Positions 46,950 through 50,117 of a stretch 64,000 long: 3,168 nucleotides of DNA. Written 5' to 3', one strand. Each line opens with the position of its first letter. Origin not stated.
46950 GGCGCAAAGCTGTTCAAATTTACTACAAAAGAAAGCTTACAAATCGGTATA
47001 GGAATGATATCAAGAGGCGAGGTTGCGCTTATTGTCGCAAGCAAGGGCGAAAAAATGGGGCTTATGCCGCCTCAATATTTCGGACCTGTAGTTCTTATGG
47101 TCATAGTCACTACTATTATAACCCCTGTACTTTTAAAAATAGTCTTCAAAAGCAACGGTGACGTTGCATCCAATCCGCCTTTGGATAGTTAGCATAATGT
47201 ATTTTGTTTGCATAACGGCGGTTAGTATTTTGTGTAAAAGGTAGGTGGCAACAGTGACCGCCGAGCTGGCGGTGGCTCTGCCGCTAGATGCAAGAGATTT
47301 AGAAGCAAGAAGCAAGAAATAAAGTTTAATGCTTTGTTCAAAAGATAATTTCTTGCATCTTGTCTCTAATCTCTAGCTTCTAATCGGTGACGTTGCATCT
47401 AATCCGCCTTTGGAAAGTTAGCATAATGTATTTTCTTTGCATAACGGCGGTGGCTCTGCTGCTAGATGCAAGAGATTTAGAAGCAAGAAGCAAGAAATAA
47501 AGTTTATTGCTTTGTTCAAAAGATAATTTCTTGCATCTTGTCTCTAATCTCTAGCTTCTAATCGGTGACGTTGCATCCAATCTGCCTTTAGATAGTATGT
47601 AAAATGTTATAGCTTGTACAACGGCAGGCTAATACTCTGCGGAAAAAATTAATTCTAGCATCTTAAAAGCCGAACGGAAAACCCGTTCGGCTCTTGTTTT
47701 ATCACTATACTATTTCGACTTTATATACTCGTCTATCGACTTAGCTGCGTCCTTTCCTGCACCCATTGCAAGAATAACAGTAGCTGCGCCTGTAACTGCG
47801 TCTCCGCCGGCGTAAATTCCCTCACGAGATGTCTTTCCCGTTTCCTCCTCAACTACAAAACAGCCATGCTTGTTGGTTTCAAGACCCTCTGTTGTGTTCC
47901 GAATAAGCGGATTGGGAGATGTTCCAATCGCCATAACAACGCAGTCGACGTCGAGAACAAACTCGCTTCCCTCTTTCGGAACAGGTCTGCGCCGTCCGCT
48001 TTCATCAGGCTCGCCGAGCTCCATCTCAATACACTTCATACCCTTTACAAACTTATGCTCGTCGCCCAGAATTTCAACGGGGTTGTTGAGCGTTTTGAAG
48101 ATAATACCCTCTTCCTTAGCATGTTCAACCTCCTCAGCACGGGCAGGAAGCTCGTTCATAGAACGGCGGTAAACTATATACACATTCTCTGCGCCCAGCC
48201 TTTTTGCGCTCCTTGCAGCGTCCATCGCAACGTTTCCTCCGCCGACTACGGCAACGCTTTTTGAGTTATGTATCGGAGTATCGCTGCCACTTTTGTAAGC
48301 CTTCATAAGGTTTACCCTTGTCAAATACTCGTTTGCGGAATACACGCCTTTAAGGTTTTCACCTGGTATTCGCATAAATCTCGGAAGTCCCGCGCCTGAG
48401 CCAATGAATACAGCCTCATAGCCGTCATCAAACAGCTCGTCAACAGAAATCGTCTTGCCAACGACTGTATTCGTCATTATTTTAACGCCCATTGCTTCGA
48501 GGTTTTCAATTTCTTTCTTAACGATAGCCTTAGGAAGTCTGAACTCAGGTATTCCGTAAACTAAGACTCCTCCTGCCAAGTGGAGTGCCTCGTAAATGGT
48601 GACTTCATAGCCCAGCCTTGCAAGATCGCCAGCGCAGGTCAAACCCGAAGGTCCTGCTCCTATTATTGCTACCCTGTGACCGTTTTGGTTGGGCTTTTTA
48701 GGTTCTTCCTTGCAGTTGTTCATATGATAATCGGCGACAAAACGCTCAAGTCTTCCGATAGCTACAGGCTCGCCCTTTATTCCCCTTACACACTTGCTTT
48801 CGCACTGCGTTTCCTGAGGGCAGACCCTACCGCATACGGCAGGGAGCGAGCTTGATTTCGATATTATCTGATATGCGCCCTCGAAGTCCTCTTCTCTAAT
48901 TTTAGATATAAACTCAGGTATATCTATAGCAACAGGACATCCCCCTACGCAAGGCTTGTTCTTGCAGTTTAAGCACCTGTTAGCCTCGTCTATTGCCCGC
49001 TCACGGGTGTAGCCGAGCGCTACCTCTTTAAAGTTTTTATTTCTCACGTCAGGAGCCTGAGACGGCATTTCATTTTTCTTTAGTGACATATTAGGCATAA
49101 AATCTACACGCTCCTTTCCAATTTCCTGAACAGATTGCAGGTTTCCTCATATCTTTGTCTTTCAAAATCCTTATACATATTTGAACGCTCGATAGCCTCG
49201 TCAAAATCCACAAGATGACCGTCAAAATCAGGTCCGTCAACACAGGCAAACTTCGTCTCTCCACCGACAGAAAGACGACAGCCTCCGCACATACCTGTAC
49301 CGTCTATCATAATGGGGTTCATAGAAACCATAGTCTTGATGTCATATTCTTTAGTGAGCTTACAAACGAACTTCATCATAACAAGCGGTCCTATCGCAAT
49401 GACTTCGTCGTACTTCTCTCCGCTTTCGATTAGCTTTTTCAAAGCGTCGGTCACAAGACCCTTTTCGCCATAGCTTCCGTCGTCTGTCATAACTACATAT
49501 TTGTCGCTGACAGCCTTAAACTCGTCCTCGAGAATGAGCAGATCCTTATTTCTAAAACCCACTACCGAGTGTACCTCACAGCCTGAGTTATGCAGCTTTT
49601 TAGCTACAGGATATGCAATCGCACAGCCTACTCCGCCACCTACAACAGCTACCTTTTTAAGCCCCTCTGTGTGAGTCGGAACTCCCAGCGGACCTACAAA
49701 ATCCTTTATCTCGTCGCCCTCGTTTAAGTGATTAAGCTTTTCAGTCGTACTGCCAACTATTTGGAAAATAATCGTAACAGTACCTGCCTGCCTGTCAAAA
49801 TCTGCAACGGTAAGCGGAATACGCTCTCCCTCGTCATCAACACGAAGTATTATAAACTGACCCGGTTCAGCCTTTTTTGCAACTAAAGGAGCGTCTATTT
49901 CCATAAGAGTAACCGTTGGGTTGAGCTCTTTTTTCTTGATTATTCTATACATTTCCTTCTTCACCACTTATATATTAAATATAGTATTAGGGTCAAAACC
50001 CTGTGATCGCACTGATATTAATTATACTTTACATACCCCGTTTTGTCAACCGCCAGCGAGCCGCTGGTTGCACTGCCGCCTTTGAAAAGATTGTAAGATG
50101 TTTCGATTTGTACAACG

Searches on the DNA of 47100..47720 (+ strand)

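Call 26: search_rna_families(source=window, start=47100, end=47720, threshold=evalue, max_evalue=10)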
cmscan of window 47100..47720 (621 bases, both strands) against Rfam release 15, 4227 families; matches with E-value up to 10: 35.
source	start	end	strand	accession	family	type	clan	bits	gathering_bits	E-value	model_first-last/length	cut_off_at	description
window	47281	47386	+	RF03896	MIR2275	Gene; miRNA;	-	25.9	60.5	0.017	1-95/95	no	MIR2275 microRNA precursor family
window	47286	47381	-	RF03616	MIR1888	Gene; miRNA;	-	25.5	72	0.013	1-101/101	no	MIR1888 microRNA precursor family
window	47459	47564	+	RF03896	MIR2275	Gene; miRNA;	-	25.5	60.5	0.022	1-95/95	no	MIR2275 microRNA precursor family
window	47286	47380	-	RF00920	MIR444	Gene; miRNA;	-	25.4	110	0.0078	1-116/116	no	MIR444 microRNA precursor family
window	47464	47559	-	RF03616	MIR1888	Gene; miRNA;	-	25.1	72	0.017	1-101/101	no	MIR1888 microRNA precursor family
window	47478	47542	-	RF04343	Plastid-psbA-2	Cis-reg;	CL00153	24.7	55.8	0.026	1-60/60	no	Plastid-psbA-2 3UTR RNA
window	47300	47364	-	RF04343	Plastid-psbA-2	Cis-reg;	CL00153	23.4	55.8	0.056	1-60/60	no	Plastid-psbA-2 3UTR RNA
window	47464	47558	-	RF00920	MIR444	Gene; miRNA;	-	22.7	110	0.036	1-116/116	no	MIR444 microRNA precursor family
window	47482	47546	+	RF04343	Plastid-psbA-2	Cis-reg;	CL00153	22.6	55.8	0.089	1-60/60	no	Plastid-psbA-2 3UTR RNA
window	47300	47382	-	RF00332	snoZ266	Gene; snRNA; snoRNA; CD-box;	-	21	43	0.36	1-90/90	no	Small nucleolar RNA Z266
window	47304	47368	+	RF04343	Plastid-psbA-2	Cis-reg;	CL00153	20.7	55.8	0.28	1-60/60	no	Plastid-psbA-2 3UTR RNA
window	47286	47377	-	RF00834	mir-268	Gene; miRNA;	-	20.5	47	0.53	1-89/89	no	mir-268 microRNA precursor family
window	47478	47560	-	RF00332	snoZ266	Gene; snRNA; snoRNA; CD-box;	-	19.7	43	0.79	1-90/90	no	Small nucleolar RNA Z266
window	47468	47565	-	RF00834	mir-268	Gene; miRNA;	-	19.4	47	1.1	1-89/89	no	mir-268 microRNA precursor family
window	47285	47382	-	RF04139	MIR841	Gene; miRNA;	-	18.7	200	0.29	51-162/212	no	MIR841 microRNA precursor family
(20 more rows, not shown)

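Call 89: search_dna_similar(query=window:47150-47665:+, collection=plasmids, mode=distant, max_evalue=0.001, max_rows=10)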
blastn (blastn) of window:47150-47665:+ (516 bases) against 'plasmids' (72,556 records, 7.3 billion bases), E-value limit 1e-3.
No match.

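Call 90: search_dna_similar(query=window:47150-47665:+, collection=phages, mode=distant, max_evalue=0.001, max_rows=10)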
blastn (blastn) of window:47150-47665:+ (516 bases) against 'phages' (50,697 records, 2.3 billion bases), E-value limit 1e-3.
No match.

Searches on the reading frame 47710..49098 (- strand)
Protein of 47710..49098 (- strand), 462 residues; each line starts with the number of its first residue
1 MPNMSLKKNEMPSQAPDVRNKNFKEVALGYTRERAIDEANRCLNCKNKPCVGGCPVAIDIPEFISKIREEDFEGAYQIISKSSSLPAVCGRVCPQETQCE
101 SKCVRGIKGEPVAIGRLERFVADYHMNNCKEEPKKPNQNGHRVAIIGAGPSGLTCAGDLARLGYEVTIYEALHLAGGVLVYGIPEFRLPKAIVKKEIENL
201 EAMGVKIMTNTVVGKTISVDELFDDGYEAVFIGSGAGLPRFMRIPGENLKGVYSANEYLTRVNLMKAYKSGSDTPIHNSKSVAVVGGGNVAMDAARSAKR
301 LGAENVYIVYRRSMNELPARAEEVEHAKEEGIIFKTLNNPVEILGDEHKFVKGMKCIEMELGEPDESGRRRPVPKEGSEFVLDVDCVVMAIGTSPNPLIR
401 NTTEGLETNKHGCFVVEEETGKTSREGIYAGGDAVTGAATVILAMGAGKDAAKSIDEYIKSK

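Call 36: find_encoding_contigs(protein=window:47710-49098:-, flank=4000, max_places=10)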
Protein window:47710-49098:- (462 aa): 4 contigs read that carry it; 1 place shown.
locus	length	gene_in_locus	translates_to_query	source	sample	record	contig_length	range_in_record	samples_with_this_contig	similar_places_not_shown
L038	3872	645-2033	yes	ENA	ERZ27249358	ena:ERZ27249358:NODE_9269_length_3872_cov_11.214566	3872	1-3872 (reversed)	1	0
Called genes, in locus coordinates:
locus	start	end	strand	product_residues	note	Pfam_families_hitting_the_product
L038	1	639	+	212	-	?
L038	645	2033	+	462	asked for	PF14691:Fer4_20, PF13738:Pyr_redox_3 (faint), PF00070:Pyr_redox (weak), PF01262:AlaDh_PNT_C (faint), PF01266:DAO (faint), PF07992:Pyr_redox_2, PF13450:NAD_binding_8 (weak), PF00070:Pyr_redox (weak), +1 more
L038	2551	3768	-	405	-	PF00999:Na_H_Exchanger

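Call 39: find_homologous_proteins(query=window:47710-49098:-, max_evalue=1e-100)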
Query window:47710-49098:- (462 aa): 8000 proteins with E <= 1e-100 among 8000 candidates; the best 120 are listed.
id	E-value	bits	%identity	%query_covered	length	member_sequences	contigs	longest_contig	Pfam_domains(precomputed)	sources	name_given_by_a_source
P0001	0.0e+0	1011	97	100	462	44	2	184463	PF01266.31,PF13450.13,PF14691.12,PF07992.21,PF00070.34,PF13738.13,PF01262.28,PF12831.14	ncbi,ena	-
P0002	4.0e-292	987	94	100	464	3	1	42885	PF01946.24,PF13450.13,PF14691.12,PF07992.21,PF00070.34,PF02826.26,PF13738.13,PF01262.28,PF12831.14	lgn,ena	-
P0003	6.4e-285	963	91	100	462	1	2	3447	PF13450.13,PF14691.12,PF07992.21,PF00070.34,PF13738.13,PF01262.28,PF12831.14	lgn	-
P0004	4.7e-284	961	91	100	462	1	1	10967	PF01946.24,PF13450.13,PF14691.12,PF07992.21,PF00070.34,PF13738.13,PF01262.28,PF12831.14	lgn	-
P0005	1.9e-283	959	91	100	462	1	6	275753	PF01946.24,PF13450.13,PF14691.12,PF07992.21,PF00070.34,PF02826.26,PF13738.13,PF01262.28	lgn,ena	-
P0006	9.0e-283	956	91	100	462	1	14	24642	PF01946.24,PF13450.13,PF14691.12,PF07992.21,PF00070.34,PF13738.13,PF01262.28,PF12831.14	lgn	-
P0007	1.1e-282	956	91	100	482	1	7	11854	PF01946.24,PF13450.13,PF14691.12,PF07992.21,PF00070.34,PF13738.13,PF01262.28,PF12831.14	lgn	-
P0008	1.4e-282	956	91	100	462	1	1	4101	PF01946.24,PF13450.13,PF14691.12,PF07992.21,PF00070.34,PF02826.26,PF13738.13,PF01262.28,PF12831.14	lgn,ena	-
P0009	2.9e-282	955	90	100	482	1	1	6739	PF01946.24,PF13450.13,PF14691.12,PF07992.21,PF00070.34,PF02826.26,PF13738.13,PF01262.28,PF12831.14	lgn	-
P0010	3.1e-282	954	90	100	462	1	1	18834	PF01946.24,PF13450.13,PF14691.12,PF07992.21,PF00070.34,PF02826.26,PF13738.13,PF01262.28,PF12831.14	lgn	-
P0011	3.5e-282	954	90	100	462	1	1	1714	PF01946.24,PF13450.13,PF14691.12,PF07992.21,PF00070.34,PF02826.26,PF13738.13,PF01262.28,PF12831.14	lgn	-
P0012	3.9e-282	954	90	100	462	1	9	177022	PF01946.24,PF13450.13,PF14691.12,PF07992.21,PF00070.34,PF02826.26,PF13738.13,PF01262.28,PF12831.14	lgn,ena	-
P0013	6.4e-282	953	90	100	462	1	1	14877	PF01946.24,PF13450.13,PF14691.12,PF07992.21,PF00070.34,PF02826.26,PF13738.13,PF01262.28,PF12831.14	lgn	-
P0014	9.1e-282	953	90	100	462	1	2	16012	PF01946.24,PF13450.13,PF14691.12,PF07992.21,PF00070.34,PF02826.26,PF13738.13,PF01262.28,PF12831.14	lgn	-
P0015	1.1e-281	953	90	100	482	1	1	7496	PF01946.24,PF13450.13,PF14691.12,PF07992.21,PF00070.34,PF02826.26,PF13738.13,PF01262.28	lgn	-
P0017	1.8e-281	952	90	100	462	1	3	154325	PF01946.24,PF13450.13,PF14691.12,PF07992.21,PF00070.34,PF02826.26,PF13738.13,PF01262.28,PF12831.14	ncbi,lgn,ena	-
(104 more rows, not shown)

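Call 40: find_encoding_contigs(protein=P0001, flank=10000, max_places=3)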
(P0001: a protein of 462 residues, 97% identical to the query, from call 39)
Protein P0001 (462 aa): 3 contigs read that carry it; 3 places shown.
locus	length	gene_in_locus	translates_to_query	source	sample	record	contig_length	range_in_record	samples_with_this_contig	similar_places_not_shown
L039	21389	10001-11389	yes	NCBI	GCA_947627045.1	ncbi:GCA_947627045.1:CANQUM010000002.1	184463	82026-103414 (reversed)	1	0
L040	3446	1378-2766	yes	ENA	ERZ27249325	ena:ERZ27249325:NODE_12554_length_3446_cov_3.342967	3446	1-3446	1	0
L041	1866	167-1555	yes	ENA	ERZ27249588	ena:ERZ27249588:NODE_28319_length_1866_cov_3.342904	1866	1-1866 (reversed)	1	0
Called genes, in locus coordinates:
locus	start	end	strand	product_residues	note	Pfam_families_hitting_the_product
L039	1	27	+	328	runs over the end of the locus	-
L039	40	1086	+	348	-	PF00528:BPD_transp_1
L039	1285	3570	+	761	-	PF14498:Glyco_hyd_65N_2, PF22124:Glyco_hydro_95_cat, PF21307:Glyco_hydro_95_C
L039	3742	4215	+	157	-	-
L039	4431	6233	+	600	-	PF00009:GTP_EFTU, PF03144:GTP_EFTU_D2, PF22042:EF-G_D2 (faint), PF00679:EFG_C, PF06421:LepA_C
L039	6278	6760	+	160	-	-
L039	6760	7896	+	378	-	PF04055:Radical_SAM, PF06969:HemN_C (weak)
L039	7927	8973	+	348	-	PF00364:Biotin_lipoyl (faint), PF25917:BSH_RND (faint), PF25973:BSH_CzcB (weak), PF25975:CzcB_C, PF25989:YknX_C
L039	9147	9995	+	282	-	PF00175:NAD_binding_1 (faint), PF10418:DHODB_Fe-S_bind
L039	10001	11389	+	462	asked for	PF14691:Fer4_20, PF07992:Pyr_redox_2, PF01262:AlaDh_PNT_C (faint), PF00070:Pyr_redox (weak), PF01266:DAO (faint), PF07992:Pyr_redox_2, PF13450:NAD_binding_8 (weak), PF00070:Pyr_redox (weak), +2 more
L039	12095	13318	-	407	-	PF00999:Na_H_Exchanger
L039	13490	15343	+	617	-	PF01541:GIY-YIG (weak), PF27096:UvrC_M, PF02151:UVR, PF22920:UvrC_RNaseH, PF08459:UvrC_RNaseH_dom, PF14520:HHH_5 (faint)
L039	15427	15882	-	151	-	-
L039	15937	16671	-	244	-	PF20260:PUA_4 (weak), PF04452:Methyltrans_RNA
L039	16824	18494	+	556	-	PF01268:FTHFS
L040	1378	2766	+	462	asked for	PF14691:Fer4_20, PF07992:Pyr_redox_2, PF01262:AlaDh_PNT_C (faint), PF00070:Pyr_redox (weak), PF01266:DAO (faint), PF07992:Pyr_redox_2, PF13450:NAD_binding_8 (weak), PF00070:Pyr_redox (weak), +2 more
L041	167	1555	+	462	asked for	PF14691:Fer4_20, PF07992:Pyr_redox_2, PF01262:AlaDh_PNT_C (faint), PF00070:Pyr_redox (weak), PF01266:DAO (faint), PF07992:Pyr_redox_2, PF13450:NAD_binding_8 (weak), PF00070:Pyr_redox (weak), +2 more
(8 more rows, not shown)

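Call 41: find_encoding_contigs(protein=P0002, flank=10000, max_places=3)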
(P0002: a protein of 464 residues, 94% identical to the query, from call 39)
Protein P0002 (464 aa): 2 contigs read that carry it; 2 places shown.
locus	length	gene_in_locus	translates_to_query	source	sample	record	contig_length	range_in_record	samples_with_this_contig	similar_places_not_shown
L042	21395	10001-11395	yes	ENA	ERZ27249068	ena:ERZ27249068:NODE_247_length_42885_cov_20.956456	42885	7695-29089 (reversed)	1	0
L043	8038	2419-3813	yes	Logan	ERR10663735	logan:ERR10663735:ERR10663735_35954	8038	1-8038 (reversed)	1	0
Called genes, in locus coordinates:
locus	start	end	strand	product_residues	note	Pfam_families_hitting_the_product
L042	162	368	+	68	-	PF12844:HTH_19, PF13560:HTH_31, PF01381:HTH_3, PF13443:HTH_26 (weak)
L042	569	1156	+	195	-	PF02545:Maf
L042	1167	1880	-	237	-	PF04239:DUF421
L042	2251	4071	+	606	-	PF00009:GTP_EFTU, PF01926:MMR_HSR1 (weak), PF22042:EF-G_D2, PF03144:GTP_EFTU_D2, PF14492:EFG_III (faint), PF00679:EFG_C, PF21018:BipA_C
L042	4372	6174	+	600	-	PF00009:GTP_EFTU, PF03144:GTP_EFTU_D2, PF22042:EF-G_D2 (faint), PF00679:EFG_C, PF06421:LepA_C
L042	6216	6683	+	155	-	-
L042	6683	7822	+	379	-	PF04055:Radical_SAM, PF06969:HemN_C (weak)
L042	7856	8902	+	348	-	PF25973:BSH_CzcB (weak), PF25967:RND-MFP_C (weak), PF25975:CzcB_C, PF25989:YknX_C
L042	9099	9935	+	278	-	PF00175:NAD_binding_1 (faint), PF10418:DHODB_Fe-S_bind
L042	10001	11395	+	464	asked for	PF14691:Fer4_20, PF02826:2-Hacid_dh_C (faint), PF07992:Pyr_redox_2, PF13738:Pyr_redox_3 (faint), PF00070:Pyr_redox (weak), PF01262:AlaDh_PNT_C (faint), PF13450:NAD_binding_8 (weak), PF00070:Pyr_redox (weak), +2 more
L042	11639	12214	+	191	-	-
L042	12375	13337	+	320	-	PF00535:Glycos_transf_2, PF10111:Glyco_tranf_2_2 (weak), PF13641:Glyco_tranf_2_3 (weak)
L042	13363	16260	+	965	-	PF09586:YfhO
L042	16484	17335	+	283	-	-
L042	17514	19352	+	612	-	PF13522:GATase_6, PF13537:GATase_7, PF00733:Asn_synthase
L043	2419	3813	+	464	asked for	PF14691:Fer4_20, PF02826:2-Hacid_dh_C (faint), PF07992:Pyr_redox_2, PF13738:Pyr_redox_3 (faint), PF00070:Pyr_redox (weak), PF01262:AlaDh_PNT_C (faint), PF13450:NAD_binding_8 (weak), PF00070:Pyr_redox (weak), +2 more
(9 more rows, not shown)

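Call 42: find_encoding_contigs(protein=P0005, flank=10000, max_places=3)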
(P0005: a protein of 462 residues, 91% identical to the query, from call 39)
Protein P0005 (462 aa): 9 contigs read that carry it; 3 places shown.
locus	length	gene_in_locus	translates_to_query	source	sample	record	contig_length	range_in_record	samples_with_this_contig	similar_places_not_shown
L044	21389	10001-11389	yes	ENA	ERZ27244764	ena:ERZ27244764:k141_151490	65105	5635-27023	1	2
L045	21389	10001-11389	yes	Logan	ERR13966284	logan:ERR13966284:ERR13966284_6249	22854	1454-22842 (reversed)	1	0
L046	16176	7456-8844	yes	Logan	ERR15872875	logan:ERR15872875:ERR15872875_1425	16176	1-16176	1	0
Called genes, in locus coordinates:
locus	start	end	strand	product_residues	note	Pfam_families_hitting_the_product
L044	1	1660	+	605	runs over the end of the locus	PF00009:GTP_EFTU, PF01926:MMR_HSR1 (weak), PF22042:EF-G_D2, PF03144:GTP_EFTU_D2, PF14492:EFG_III (weak), PF00679:EFG_C, PF21018:BipA_C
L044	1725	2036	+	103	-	PF04023:FeoA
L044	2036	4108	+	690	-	PF00009:GTP_EFTU (faint), PF01926:MMR_HSR1, PF02421:FeoB_N, PF09439:SRPRB (faint), PF17910:FeoB_Cyto, PF07670:Gate, PF07664:FeoB_C, PF07670:Gate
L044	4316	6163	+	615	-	PF00009:GTP_EFTU, PF22042:EF-G_D2 (faint), PF03144:GTP_EFTU_D2, PF00679:EFG_C, PF06421:LepA_C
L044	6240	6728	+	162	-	-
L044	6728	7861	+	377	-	PF04055:Radical_SAM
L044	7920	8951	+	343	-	PF00364:Biotin_lipoyl (faint), PF25917:BSH_RND (faint), PF25973:BSH_CzcB, PF25975:CzcB_C, PF25989:YknX_C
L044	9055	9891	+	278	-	PF00175:NAD_binding_1 (weak), PF10418:DHODB_Fe-S_bind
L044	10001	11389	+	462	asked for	PF14691:Fer4_20, PF02826:2-Hacid_dh_C (faint), PF01262:AlaDh_PNT_C (faint), PF01946:Thi4 (faint), PF07992:Pyr_redox_2, PF13450:NAD_binding_8 (weak), PF13738:Pyr_redox_3 (weak), PF00070:Pyr_redox (weak)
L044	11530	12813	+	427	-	PF09903:DUF2130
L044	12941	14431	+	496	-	PF22848:ASD1_dom, PF06964:Alpha-L-AF_C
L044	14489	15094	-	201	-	PF13189:Cytidylate_kin2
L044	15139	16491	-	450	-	PF00939:Na_sulph_symp (weak), PF03600:CitMHS, PF06808:DctM (faint), PF02040:ArsB, PF00939:Na_sulph_symp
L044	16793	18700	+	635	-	PF01541:GIY-YIG (weak), PF27096:UvrC_M, PF02151:UVR, PF22920:UvrC_RNaseH, PF08459:UvrC_RNaseH_dom, PF14520:HHH_5 (faint)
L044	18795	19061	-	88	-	-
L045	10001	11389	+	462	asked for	PF14691:Fer4_20, PF02826:2-Hacid_dh_C (faint), PF01262:AlaDh_PNT_C (faint), PF01946:Thi4 (faint), PF07992:Pyr_redox_2, PF13450:NAD_binding_8 (weak), PF13738:Pyr_redox_3 (weak), PF00070:Pyr_redox (weak)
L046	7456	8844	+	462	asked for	PF14691:Fer4_20, PF02826:2-Hacid_dh_C (faint), PF01262:AlaDh_PNT_C (faint), PF01946:Thi4 (faint), PF07992:Pyr_redox_2, PF13450:NAD_binding_8 (weak), PF13738:Pyr_redox_3 (weak), PF00070:Pyr_redox (weak)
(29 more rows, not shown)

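Call 43: find_encoding_contigs(protein=P0017, flank=10000, max_places=3)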
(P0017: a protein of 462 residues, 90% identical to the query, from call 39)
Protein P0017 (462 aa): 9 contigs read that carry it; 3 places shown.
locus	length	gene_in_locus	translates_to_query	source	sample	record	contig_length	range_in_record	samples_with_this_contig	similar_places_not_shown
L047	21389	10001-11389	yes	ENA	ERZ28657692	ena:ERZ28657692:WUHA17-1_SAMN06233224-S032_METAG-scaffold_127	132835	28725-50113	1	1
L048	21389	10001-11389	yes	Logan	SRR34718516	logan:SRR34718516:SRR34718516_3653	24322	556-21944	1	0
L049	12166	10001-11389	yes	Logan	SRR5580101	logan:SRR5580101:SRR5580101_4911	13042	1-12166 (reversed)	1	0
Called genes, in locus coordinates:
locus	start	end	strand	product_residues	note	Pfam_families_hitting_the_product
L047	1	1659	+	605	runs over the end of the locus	PF00009:GTP_EFTU, PF01926:MMR_HSR1 (weak), PF22042:EF-G_D2, PF03144:GTP_EFTU_D2, PF14492:EFG_III (weak), PF00679:EFG_C, PF21018:BipA_C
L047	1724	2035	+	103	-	PF04023:FeoA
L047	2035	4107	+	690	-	PF00009:GTP_EFTU (faint), PF01926:MMR_HSR1, PF02421:FeoB_N, PF09439:SRPRB (faint), PF17910:FeoB_Cyto, PF07670:Gate, PF07664:FeoB_C, PF07670:Gate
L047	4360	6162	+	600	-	PF00009:GTP_EFTU, PF03144:GTP_EFTU_D2, PF22042:EF-G_D2 (faint), PF00679:EFG_C, PF06421:LepA_C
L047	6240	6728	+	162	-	-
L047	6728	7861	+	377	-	PF04055:Radical_SAM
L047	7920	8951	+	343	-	PF00364:Biotin_lipoyl (faint), PF25917:BSH_RND (faint), PF25973:BSH_CzcB, PF25975:CzcB_C, PF25989:YknX_C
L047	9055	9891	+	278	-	PF00175:NAD_binding_1 (weak), PF10418:DHODB_Fe-S_bind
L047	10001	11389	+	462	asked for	PF14691:Fer4_20, PF02826:2-Hacid_dh_C (faint), PF01262:AlaDh_PNT_C (faint), PF01946:Thi4 (faint), PF13738:Pyr_redox_3 (faint), PF07992:Pyr_redox_2, PF13450:NAD_binding_8 (weak), PF00070:Pyr_redox, +1 more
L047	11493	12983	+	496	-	PF22848:ASD1_dom, PF06964:Alpha-L-AF_C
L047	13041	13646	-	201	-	PF13189:Cytidylate_kin2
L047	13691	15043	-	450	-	PF00939:Na_sulph_symp (weak), PF03600:CitMHS, PF06808:DctM (faint), PF02040:ArsB, PF00939:Na_sulph_symp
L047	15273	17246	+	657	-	PF01541:GIY-YIG (weak), PF27096:UvrC_M, PF02151:UVR, PF22920:UvrC_RNaseH, PF08459:UvrC_RNaseH_dom, PF14520:HHH_5 (faint)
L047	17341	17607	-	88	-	-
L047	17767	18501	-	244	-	PF20260:PUA_4 (weak), PF04452:Methyltrans_RNA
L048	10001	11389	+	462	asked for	PF14691:Fer4_20, PF02826:2-Hacid_dh_C (faint), PF01262:AlaDh_PNT_C (faint), PF01946:Thi4 (faint), PF13738:Pyr_redox_3 (faint), PF07992:Pyr_redox_2, PF13450:NAD_binding_8 (weak), PF00070:Pyr_redox, +1 more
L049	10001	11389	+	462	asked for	PF14691:Fer4_20, PF02826:2-Hacid_dh_C (faint), PF01262:AlaDh_PNT_C (faint), PF01946:Thi4 (faint), PF13738:Pyr_redox_3 (faint), PF07992:Pyr_redox_2, PF13450:NAD_binding_8 (weak), PF00070:Pyr_redox, +1 more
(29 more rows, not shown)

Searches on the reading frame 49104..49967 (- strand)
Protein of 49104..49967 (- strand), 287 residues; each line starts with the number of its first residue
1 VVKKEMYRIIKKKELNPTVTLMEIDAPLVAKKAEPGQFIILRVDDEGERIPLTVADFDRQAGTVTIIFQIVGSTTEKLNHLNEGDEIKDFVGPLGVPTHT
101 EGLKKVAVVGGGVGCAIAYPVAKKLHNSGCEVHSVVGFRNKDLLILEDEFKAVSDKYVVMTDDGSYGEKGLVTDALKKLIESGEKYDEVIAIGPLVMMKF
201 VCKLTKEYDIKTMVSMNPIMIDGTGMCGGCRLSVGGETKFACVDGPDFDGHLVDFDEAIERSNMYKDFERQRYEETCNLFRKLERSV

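Call 38: search_protein_families(library=pfam, proteins=[window:49104-49967:-], max_evalue=0.001)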
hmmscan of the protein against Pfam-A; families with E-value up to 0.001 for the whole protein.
window:49104-49967:- (287 aa): 2 families
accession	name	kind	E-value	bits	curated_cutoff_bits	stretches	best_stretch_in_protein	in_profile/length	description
PF10418.14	DHODB_Fe-S_bind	-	3.5e-12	46.3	23.9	1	217-253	1-40/41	Iron-sulfur cluster binding domain of dihydroorotate dehydrogenase B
PF00175.26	NAD_binding_1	-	1.3e-05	26.2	22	1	109-203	2-109/109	Oxidoreductase NAD-binding domain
